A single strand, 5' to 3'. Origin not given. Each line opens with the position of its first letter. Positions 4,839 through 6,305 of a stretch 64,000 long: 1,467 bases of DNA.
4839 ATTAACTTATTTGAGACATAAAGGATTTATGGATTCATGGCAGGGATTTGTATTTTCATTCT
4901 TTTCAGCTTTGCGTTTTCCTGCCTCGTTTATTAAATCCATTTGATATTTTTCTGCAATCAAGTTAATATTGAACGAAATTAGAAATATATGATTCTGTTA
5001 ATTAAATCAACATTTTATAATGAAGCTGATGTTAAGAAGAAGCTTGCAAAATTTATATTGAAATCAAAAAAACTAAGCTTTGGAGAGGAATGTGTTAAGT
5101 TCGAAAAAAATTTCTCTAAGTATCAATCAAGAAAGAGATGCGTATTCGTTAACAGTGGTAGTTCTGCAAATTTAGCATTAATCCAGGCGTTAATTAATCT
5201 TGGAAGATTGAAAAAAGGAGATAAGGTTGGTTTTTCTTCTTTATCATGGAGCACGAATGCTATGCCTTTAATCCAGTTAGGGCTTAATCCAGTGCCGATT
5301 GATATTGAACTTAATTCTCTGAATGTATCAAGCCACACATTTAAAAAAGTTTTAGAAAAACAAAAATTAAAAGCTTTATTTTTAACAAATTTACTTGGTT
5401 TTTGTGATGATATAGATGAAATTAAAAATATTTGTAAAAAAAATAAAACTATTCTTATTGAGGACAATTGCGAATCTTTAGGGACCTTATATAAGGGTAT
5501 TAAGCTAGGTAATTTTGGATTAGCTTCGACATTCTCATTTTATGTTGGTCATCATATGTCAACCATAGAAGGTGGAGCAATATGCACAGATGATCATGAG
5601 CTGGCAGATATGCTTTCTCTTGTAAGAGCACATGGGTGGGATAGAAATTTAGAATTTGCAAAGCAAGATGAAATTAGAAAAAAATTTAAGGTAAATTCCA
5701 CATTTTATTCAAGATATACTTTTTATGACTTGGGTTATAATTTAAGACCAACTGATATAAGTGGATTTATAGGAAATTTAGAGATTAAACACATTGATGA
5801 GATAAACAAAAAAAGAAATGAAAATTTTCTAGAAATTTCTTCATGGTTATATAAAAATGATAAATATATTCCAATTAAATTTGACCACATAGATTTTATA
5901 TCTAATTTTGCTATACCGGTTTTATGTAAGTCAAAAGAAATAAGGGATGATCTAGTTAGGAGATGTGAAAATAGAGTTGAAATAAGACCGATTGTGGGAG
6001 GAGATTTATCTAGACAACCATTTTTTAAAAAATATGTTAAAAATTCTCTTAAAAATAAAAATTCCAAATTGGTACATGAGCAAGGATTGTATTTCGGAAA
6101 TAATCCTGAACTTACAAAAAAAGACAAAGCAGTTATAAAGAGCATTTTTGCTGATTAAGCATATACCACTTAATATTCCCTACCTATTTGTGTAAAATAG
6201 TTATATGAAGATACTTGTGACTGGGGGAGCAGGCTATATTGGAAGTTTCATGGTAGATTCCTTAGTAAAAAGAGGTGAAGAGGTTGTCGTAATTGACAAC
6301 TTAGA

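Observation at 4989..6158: DegT-family enzyme with His replacing the Schiff-base Lys, i.e. a ColD/E1-type sugar 3-dehydratase pointing to a 3,6-dideoxyhexose in the glycan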

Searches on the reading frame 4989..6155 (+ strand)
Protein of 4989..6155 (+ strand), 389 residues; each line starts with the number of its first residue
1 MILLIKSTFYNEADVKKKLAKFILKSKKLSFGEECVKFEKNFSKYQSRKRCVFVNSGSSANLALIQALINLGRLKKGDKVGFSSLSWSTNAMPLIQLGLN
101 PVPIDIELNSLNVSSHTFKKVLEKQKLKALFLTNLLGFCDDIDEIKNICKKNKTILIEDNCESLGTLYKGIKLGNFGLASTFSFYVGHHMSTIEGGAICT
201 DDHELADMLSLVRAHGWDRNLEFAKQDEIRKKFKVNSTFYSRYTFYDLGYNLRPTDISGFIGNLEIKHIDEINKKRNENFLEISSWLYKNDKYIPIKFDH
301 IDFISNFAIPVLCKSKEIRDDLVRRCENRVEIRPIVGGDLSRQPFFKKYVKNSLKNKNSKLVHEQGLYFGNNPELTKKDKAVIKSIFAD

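Call 3: search_protein_families(library=pfam, proteins=[window:4989-6155:+], max_evalue=0.01)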
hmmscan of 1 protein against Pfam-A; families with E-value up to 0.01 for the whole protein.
window:4989-6155:+ (389 aa): 3 families
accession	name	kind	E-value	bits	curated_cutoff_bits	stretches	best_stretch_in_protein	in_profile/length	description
PF01041.23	DegT_DnrJ_EryC1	-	3.6e-60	204.5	19.8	1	18-386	9-359/360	DegT/DnrJ/EryC1/StrS aminotransferase family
PF01053.26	Cys_Met_Meta_PP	-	2.8e-08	33.2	27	1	37-290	56-269/381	Cys/Met metabolism PLP-dependent enzyme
PF00266.25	Aminotran_5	-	0.0001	21.9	21.5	1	41-165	54-181/371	Aminotransferase class-V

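Call 4: search_protein_families(library=ncbifam, proteins=[window:4989-6155:+], max_evalue=0.01)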
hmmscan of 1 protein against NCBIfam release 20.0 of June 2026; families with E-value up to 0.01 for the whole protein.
window:4989-6155:+ (389 aa): 17 families
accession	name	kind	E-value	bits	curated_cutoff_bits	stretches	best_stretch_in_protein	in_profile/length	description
NF011936.0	PRK15407.1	equivalog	3.1e-61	207.4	423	1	28-382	60-427/440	lipopolysaccharide biosynthesis protein RfbH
TIGR03588.1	PseC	equivalog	1e-39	136.5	423.5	1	20-300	17-289/380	UDP-4-amino-4,6-dideoxy-N-acetyl-beta-L-altrosamine transaminase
TIGR04181.1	NHT_00031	hypoth_equivalog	2.8e-31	108.7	420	1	30-358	27-347/359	LegC family aminotransferase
NF008658.2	PRK11658.1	equivalog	4.3e-27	94.7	631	1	22-278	22-262/379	UDP-4-amino-4-deoxy-L-arabinose aminotransferase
NF008687.0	PRK11706.1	equivalog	7.9e-23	80.8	375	1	32-291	29-271/375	dTDP-4-amino-4,6-dideoxygalactose transaminase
TIGR02379.1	ECA_wecE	subfamily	3.4e-17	62.3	434.85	1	39-295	37-270/376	dTDP-4-amino-4,6-dideoxy-D-glucose transaminase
TIGR04427.1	PLP_DesI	equivalog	3.1e-15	56.2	650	1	38-220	57-232/390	dTDP-4-dehydro-6-deoxyglucose aminotransferase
NF006003.0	PRK08133.1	equivalog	2.4e-06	26.5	522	1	37-216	70-244/396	O-succinylhomoserine sulfhydrylase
TIGR01326.1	OAH_OAS_sulfhy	subfamily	1.5e-05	23.9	495.1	1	40-203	64-222/418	O-acetylhomoserine aminocarboxypropyltransferase/cysteine synthase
TIGR01979.1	sufS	subfamily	0.0001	21.3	475.1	1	20-201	52-234/403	SufS family cysteine desulfurase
TIGR00858.1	bioF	equivalog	0.00011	21.1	426.45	0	37-85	70-118/365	8-amino-7-oxononanoate synthase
NF005526.0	PRK07179.1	equivalog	0.00019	20.2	428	1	33-69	99-135/407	alpha-hydroxyketone-type quorum-sensing autoinducer synthase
NF005871.0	PRK07811.1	equivalog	0.0003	19.5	513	1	134-212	157-234/389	cystathionine gamma-synthase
NF006347.0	PRK08574.1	equivalog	0.00033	19.5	477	1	36-210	56-224/385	cystathionine gamma-synthase family protein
TIGR01977.1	am_tr_V_EF2568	hypoth_equivalog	0.00084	18.4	377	1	40-168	54-182/376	cysteine desulfurase family protein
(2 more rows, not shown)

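Call 5: search_solved_structures(query=window:4989-6155:+, max_evalue=0.001, show_alignments=4)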
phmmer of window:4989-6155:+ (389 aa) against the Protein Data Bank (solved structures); distinct sequences matched with E-value up to 0.001: 59.
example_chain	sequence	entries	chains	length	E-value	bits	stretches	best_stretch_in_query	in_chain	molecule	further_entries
2gms_A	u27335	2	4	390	7.8e-59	202.7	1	14-372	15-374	Putative pyridoxamine 5-phosphate-dependent dehydrase, Wbdk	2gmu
3b8x_A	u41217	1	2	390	8.4e-58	199.3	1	14-372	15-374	Pyridoxamine 5-phosphate-dependent dehydrase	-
2r0t_A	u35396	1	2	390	1.6e-57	198.4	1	14-372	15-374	Pyridoxamine 5-phosphate-dependent dehydrase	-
3gr9_A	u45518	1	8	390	1.8e-57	198.2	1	14-372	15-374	ColD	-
3bcx_A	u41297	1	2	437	2.7e-40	141.7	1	36-378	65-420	CDP-6-deoxy-L-threo-D-glycero-4-hexulose-3-dehydrase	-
3bb8_A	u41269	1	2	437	4.9e-39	137.6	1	36-378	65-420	CDP-4-keto-6-deoxy-D-glucose-3-dehydrase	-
9wvy_A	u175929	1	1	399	8.5e-32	113.7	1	10-287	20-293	Putative NDP-4-keto-6-deoxyglucose-3-dehydratase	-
3bn1_A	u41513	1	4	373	3.4e-25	92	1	30-221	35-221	Perosamine synthetase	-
3dr7_A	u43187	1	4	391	4e-25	91.8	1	30-221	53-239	Putative perosamine synthetase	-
3dr4_A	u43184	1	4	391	5.5e-25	91.3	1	30-221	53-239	Putative perosamine synthetase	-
3frk_A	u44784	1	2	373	2.3e-24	89.3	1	15-220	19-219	QdtB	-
2fn6_A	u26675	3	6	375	5.3e-24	88.1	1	17-312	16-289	AMINOTRANSFERASE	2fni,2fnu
7b0d_A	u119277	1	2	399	2.6e-23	85.8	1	23-220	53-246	Glutamine--scyllo-inositol transaminase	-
5u1z_A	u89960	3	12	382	4.6e-23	85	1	21-377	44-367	Putative aminotransferase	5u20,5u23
5u21_A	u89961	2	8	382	4.9e-23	84.9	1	21-377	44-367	Putative aminotransferase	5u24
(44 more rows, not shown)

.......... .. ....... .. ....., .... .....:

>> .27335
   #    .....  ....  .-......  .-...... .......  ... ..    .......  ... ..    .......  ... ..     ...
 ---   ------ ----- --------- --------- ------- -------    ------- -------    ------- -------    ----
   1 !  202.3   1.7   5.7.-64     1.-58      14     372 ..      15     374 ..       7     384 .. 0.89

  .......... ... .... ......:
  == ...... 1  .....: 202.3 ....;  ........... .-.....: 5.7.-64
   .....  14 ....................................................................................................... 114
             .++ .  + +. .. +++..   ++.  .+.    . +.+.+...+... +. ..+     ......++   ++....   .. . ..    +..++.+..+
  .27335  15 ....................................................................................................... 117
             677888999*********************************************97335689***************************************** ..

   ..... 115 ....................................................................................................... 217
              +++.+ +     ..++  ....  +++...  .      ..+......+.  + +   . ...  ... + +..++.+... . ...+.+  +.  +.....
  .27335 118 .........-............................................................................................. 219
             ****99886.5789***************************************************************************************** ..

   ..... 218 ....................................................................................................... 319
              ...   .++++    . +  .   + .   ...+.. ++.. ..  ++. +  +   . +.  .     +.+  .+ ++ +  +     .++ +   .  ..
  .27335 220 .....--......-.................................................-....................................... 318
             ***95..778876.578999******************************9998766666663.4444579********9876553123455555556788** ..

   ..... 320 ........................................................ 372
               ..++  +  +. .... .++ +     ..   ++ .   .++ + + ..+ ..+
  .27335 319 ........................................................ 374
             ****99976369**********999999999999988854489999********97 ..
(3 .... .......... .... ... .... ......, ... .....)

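Call 18: find_homologous_proteins(query=window:4989-6155:+, max_evalue=1e-20)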
Query window:4989-6155:+ (389 aa): 7940 proteins with E <= 1e-20 among 8000 candidates; the best 120 are listed.
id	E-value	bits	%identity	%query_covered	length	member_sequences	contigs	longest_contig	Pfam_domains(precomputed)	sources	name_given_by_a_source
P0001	2.2e-257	871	100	100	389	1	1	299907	PF01053.27,PF01041.24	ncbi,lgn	-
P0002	6.4e-242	820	92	100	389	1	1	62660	PF01053.27,PF01041.24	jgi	-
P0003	5.7e-216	735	81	100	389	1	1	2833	PF00266.26,PF01053.27,PF01041.24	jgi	jgi:CDP-6-deoxy-D-xylo-4-hexulose-3-dehydrase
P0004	5.3e-208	709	79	100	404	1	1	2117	PF00155.28,PF00266.26,PF01053.27,PF01041.24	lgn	-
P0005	1.4e-199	681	76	99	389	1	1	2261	PF01053.27,PF01041.24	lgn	-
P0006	1.6e-199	681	76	98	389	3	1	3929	PF01053.27,PF01041.24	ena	-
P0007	9.2e-199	678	77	97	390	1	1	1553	PF00155.28,PF01053.27,PF01041.24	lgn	-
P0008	1.4e-197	674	76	97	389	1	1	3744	PF01053.27,PF01041.24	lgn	-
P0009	2.7e-197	673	76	97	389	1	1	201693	PF01053.27,PF01041.24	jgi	-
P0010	2.8e-197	673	76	97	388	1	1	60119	PF00266.26,PF01053.27,PF01041.24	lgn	-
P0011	4.8e-197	672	74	99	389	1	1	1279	PF00266.26,PF01053.27,PF01041.24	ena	-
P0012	7.8e-197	672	77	97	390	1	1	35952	PF01053.27,PF01041.24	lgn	-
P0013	1.2e-195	668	73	100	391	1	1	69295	PF00155.28,PF00266.26,PF01053.27,PF01041.24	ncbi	-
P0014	1.7e-195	667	74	100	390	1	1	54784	PF00266.26,PF01053.27,PF01041.24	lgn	-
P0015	5.6e-195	666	75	98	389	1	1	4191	PF01053.27,PF01041.24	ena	-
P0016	1.1e-194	665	74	100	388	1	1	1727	PF01053.27,PF01041.24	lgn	-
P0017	1.0e-193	662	75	97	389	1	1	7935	PF00155.28,PF00266.26,PF01053.27,PF01041.24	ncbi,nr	ncbi:MAG: aminotransferase class V-fold PLP-dependent enzyme [Niabella sp.]|nr:MAG: aminotransferase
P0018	6.3e-193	659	75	97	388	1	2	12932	PF01053.27,PF01041.24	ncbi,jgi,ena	-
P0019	2.5e-192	657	75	97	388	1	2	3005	PF00155.28,PF01053.27,PF01041.24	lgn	-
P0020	1.1e-190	652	72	99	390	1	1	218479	PF00266.26,PF01053.27,PF01041.24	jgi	jgi:CDP-4-dehydro-6-deoxyglucose reductase, E1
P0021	2.2e-190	651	74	100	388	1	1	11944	PF01053.27,PF01041.24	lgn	-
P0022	4.2e-190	650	74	97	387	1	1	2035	PF01053.27,PF01041.24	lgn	-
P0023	1.9e-189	647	73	97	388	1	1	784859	PF01053.27,PF01041.24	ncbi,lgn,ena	-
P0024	1.6e-188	644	72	99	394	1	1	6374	PF01041.24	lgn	-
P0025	1.9e-188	644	73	97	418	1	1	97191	PF00266.26,PF01053.27,PF01041.24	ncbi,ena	-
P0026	6.9e-188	642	71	99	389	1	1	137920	PF00266.26,PF01053.27,PF01041.24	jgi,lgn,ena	-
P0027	7.4e-188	642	71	100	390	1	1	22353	PF01053.27,PF01041.24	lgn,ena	-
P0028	1.0e-187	642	71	100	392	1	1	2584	PF01053.27,PF01041.24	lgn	-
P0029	1.0e-187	642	71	100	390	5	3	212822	PF01053.27,PF01041.24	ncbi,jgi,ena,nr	ncbi:MAG: DegT/DnrJ/EryC1/StrS aminotransferase [Candidatus Levybacteria bacterium CG_4_10_14_0_8_um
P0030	2.3e-187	641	70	100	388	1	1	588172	PF01053.27,PF01041.24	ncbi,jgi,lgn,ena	-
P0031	2.5e-187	640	70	99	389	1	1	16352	PF01053.27,PF01041.24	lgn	-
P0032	4.1e-187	640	73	99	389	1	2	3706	PF01053.27,PF01041.24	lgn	-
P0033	1.1e-186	638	71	100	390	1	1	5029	PF00266.26,PF01053.27,PF01041.24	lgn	-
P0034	2.5e-186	637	71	100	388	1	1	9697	PF00266.26,PF01053.27,PF01041.24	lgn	-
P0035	3.5e-186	637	72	100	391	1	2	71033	PF01053.27,PF01041.24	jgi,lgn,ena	-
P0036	5.2e-186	636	71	99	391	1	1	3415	PF01041.24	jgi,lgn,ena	-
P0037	6.0e-186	636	72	100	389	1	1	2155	PF01053.27,PF01041.24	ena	-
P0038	7.0e-186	636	70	97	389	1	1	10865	PF01053.27,PF01041.24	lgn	-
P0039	7.9e-186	636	72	100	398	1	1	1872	PF01053.27,PF01041.24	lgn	-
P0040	8.2e-186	636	71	97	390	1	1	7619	PF01053.27,PF01041.24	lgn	-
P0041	9.1e-186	635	69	100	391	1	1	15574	PF01053.27,PF01041.24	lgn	-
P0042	1.1e-185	635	72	99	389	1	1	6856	PF00266.26,PF01053.27,PF01041.24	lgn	-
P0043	1.6e-185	635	69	100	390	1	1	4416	PF01053.27,PF01041.24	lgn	-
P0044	3.8e-185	633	68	100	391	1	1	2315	PF00266.26,PF01053.27,PF01041.24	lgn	-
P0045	4.5e-185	633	72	100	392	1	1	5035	PF00266.26,PF01053.27,PF01041.24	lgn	-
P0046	9.3e-185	632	70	100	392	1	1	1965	PF01053.27,PF01041.24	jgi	jgi:CDP-6-deoxy-D-xylo-4-hexulose-3-dehydrase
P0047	1.1e-184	632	70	100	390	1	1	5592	PF01053.27,PF01041.24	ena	-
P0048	1.1e-184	632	72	99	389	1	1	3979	PF00266.26,PF01053.27,PF01041.24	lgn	-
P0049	1.1e-184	632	72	97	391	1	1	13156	PF01053.27,PF01041.24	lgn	-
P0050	1.4e-184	631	68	100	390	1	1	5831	PF00266.26,PF01053.27,PF01041.24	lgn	-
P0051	1.5e-184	631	70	100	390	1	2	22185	PF01053.27,PF01041.24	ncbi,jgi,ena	-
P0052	2.1e-184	631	70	97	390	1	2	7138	PF00266.26,PF01041.24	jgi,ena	-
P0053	2.5e-184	631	70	100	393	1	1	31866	PF01053.27,PF01041.24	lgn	-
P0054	2.8e-184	630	71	99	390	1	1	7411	PF01053.27,PF01041.24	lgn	-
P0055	3.3e-184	630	69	100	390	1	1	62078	PF01053.27,PF01041.24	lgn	-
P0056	4.1e-184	630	74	96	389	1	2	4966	PF01053.27,PF01041.24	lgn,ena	-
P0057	4.2e-184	630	70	100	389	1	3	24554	PF01053.27,PF01041.24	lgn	-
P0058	4.4e-184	630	71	100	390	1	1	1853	PF01053.27,PF01041.24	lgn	-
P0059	4.7e-184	630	69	99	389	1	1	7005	PF01053.27,PF01041.24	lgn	-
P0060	5.1e-184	630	68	100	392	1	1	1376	PF01053.27,PF01041.24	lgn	-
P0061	5.5e-184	629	71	99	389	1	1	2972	PF00266.26,PF01053.27,PF01041.24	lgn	-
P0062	8.8e-184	629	71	100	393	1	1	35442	PF01053.27,PF01041.24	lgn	-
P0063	9.0e-184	629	69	100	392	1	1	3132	PF01053.27,PF01041.24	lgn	-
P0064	9.4e-184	629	71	100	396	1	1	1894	PF01053.27,PF01041.24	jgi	jgi:CDP-6-deoxy-D-xylo-4-hexulose-3-dehydrase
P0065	1.0e-183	629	69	99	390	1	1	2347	PF01053.27,PF01041.24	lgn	-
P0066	1.1e-183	628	68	100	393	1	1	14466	PF01053.27,PF01041.24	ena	-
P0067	1.2e-183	628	68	100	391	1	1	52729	PF00266.26,PF01053.27,PF01041.24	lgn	-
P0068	1.5e-183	628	69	99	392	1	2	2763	PF01053.27,PF01041.24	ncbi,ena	-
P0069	1.5e-183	628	70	100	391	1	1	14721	PF01053.27,PF01041.24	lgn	-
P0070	1.6e-183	628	69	100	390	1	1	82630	PF00266.26,PF01053.27,PF01041.24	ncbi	-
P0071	2.1e-183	628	70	100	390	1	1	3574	PF01053.27,PF01041.24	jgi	jgi:CDP-6-deoxy-D-xylo-4-hexulose-3-dehydrase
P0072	2.2e-183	628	69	99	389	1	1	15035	PF01053.27,PF01041.24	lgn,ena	-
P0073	2.6e-183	627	71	99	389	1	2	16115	PF00266.26,PF01053.27,PF01041.24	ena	-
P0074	2.8e-183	627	72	100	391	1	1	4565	PF00266.26,PF01053.27,PF01041.24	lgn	-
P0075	3.0e-183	627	71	99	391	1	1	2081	PF01053.27,PF01041.24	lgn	-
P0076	3.2e-183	627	70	100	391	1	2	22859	PF01053.27,PF01041.24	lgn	-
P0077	3.5e-183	627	71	100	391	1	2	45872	PF01053.27,PF01041.24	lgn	-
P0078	3.8e-183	627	70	100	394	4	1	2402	PF00266.26,PF01053.27,PF01041.24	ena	-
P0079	4.4e-183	627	70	100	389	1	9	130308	PF00266.26,PF01053.27,PF01041.24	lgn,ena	-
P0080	4.9e-183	626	69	100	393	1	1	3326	PF00266.26,PF01053.27,PF01041.24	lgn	-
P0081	5.2e-183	626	71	97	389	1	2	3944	PF01053.27,PF01041.24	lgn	-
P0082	5.2e-183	626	69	100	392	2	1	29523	PF01053.27,PF01041.24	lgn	-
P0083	5.3e-183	626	71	99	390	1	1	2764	PF01053.27,PF01041.24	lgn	-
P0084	6.5e-183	626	70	100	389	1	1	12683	PF00266.26,PF01053.27,PF01041.24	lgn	-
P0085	7.4e-183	626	70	99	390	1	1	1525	PF01053.27,PF01041.24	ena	-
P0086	7.7e-183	626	71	97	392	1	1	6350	PF01053.27,PF01041.24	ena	-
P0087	8.4e-183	626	71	99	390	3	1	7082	PF01053.27,PF01041.24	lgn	-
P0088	8.7e-183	626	70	100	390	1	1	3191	PF01053.27,PF01041.24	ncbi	-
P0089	9.9e-183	625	71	100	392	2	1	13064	PF01053.27,PF01041.24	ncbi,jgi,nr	ncbi:DegT/DnrJ/EryC1/StrS aminotransferase family protein [Candidatus Microgenomates bacterium]|nr:M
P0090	1.1e-182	625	69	99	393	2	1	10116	PF01053.27,PF01041.24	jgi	-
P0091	1.1e-182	625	69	100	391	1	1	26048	PF01053.27,PF01041.24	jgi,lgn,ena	-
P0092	1.2e-182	625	69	100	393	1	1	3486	PF00266.26,PF01041.24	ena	-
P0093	1.3e-182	625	69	100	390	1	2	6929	PF00266.26,PF01053.27,PF01041.24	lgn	-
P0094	1.3e-182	625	71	100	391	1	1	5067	PF01041.24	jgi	jgi:CDP-4-dehydro-6-deoxyglucose reductase, E1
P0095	1.3e-182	625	69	99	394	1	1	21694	PF01053.27,PF01041.24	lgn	-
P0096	1.3e-182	625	71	100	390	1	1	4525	PF01041.24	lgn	-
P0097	1.5e-182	625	69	100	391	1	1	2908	PF01053.27,PF01041.24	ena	-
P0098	1.7e-182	625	69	100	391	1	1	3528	PF01053.27,PF01041.24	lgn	-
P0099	1.8e-182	625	70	100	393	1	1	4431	PF01053.27,PF01041.24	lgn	-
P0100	2.1e-182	624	69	100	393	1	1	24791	PF01053.27,PF01041.24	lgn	-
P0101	2.2e-182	624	69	99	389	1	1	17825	PF00266.26,PF01053.27,PF01041.24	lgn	-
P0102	2.4e-182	624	70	100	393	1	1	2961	PF01041.24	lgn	-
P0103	2.4e-182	624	71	100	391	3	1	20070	PF01053.27,PF01041.24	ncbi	-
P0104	2.4e-182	624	69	100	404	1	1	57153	PF01053.27,PF01041.24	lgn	-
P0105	2.5e-182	624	70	100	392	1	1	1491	PF01053.27,PF01041.24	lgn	-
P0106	2.6e-182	624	70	100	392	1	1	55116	PF01053.27,PF01041.24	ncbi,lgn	-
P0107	2.8e-182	624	67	100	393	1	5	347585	PF01053.27,PF01041.24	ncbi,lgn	-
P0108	2.8e-182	624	68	100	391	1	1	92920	PF01053.27,PF01041.24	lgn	-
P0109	3.2e-182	624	69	99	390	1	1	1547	PF01053.27,PF01041.24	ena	-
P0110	3.4e-182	624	67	100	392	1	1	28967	PF00266.26,PF01053.27,PF01041.24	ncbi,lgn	ncbi:MAG: DegT/DnrJ/EryC1/StrS family aminotransferase [Patescibacteria group bacterium]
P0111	3.6e-182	624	70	99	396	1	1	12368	PF01053.27,PF01041.24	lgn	-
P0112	3.7e-182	623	68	100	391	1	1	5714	PF01053.27,PF01041.24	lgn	-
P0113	3.9e-182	623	69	100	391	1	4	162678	PF01053.27,PF01041.24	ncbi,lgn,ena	ncbi:MAG: aminotransferase class V-fold PLP-dependent enzyme [Patescibacteria group bacterium]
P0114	5.0e-182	623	68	100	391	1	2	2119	PF01053.27,PF01041.24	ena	-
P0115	5.1e-182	623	70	100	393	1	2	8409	PF00266.26,PF01053.27,PF01041.24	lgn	-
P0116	5.5e-182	623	67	100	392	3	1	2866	PF00266.26,PF01053.27,PF01041.24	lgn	-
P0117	5.8e-182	623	70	99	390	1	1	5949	PF01053.27,PF01041.24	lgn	-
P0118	6.0e-182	623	69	100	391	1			PF01053.27,PF01041.24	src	-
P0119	6.2e-182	623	70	100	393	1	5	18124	PF01053.27,PF01041.24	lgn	-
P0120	7.4e-182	622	67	100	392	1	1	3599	PF01041.24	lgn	-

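Call 19: find_encoding_contigs(protein=P0001, flank=10000, max_places=3)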
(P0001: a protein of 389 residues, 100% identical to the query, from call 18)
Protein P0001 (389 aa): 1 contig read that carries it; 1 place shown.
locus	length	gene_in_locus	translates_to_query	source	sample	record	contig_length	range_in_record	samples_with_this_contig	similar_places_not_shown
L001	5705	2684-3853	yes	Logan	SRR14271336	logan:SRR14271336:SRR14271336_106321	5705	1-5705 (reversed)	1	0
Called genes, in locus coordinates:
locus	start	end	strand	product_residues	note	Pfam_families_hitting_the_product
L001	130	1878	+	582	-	-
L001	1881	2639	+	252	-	PF00535:Glycos_transf_2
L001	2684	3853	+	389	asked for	PF01041:DegT_DnrJ_EryC1, PF01053:Cys_Met_Meta_PP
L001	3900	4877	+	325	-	PF00106:adh_short (weak), PF01073:3Beta_HSD, PF01370:Epimerase, PF02719:Polysacc_synt_2, PF04321:RmlD_sub_bind, PF05368:NmrA (weak), PF08659:KR (weak), PF16363:GDP_Man_Dehyd, +2 more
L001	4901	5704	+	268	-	?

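Call 20: find_encoding_contigs(protein=P0023, flank=10000, max_places=2)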
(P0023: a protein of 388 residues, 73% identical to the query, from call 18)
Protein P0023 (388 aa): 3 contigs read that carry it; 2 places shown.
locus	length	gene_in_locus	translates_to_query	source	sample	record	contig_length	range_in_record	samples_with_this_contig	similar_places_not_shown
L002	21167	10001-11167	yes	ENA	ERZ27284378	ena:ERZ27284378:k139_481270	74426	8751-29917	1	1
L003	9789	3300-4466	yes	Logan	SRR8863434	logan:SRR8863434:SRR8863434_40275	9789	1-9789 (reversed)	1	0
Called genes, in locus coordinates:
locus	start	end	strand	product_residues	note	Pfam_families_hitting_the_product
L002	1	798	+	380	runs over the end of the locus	PF26314:MptA_B_family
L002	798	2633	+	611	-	-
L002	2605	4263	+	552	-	PF09586:YfhO (weak), PF10131:PTPS_related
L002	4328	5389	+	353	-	PF13439:Glyco_transf_4, PF00534:Glycos_transf_1, PF13692:Glyco_trans_1_4, PF20706:GT4-conflict (weak)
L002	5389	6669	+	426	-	PF01943:Polysacc_synt, PF13440:Polysacc_synt_3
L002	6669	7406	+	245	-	PF00535:Glycos_transf_2, PF10111:Glyco_tranf_2_2 (weak)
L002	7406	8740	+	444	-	PF13231:PMT_2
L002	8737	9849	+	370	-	PF13439:Glyco_transf_4, PF20706:GT4-conflict, PF00534:Glycos_transf_1, PF13692:Glyco_trans_1_4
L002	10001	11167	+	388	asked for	PF01041:DegT_DnrJ_EryC1, PF01053:Cys_Met_Meta_PP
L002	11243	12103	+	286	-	PF13641:Glyco_tranf_2_3 (faint), PF00535:Glycos_transf_2, PF10111:Glyco_tranf_2_2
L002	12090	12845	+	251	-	PF13489:Methyltransf_23, PF07021:MetW (weak), PF13847:Methyltransf_31, PF08241:Methyltransf_11, PF08242:Methyltransf_12, PF13649:Methyltransf_25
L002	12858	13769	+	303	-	PF01073:3Beta_HSD, PF01370:Epimerase, PF02719:Polysacc_synt_2, PF04321:RmlD_sub_bind, PF16363:GDP_Man_Dehyd, PF07993:NAD_binding_4 (weak)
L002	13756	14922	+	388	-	PF00534:Glycos_transf_1, PF13692:Glyco_trans_1_4, PF26337:Gtf3_C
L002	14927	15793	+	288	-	PF05050:Methyltransf_21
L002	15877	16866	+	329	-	PF01370:Epimerase, PF07993:NAD_binding_4 (faint), PF16363:GDP_Man_Dehyd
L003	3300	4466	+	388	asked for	PF01041:DegT_DnrJ_EryC1, PF01053:Cys_Met_Meta_PP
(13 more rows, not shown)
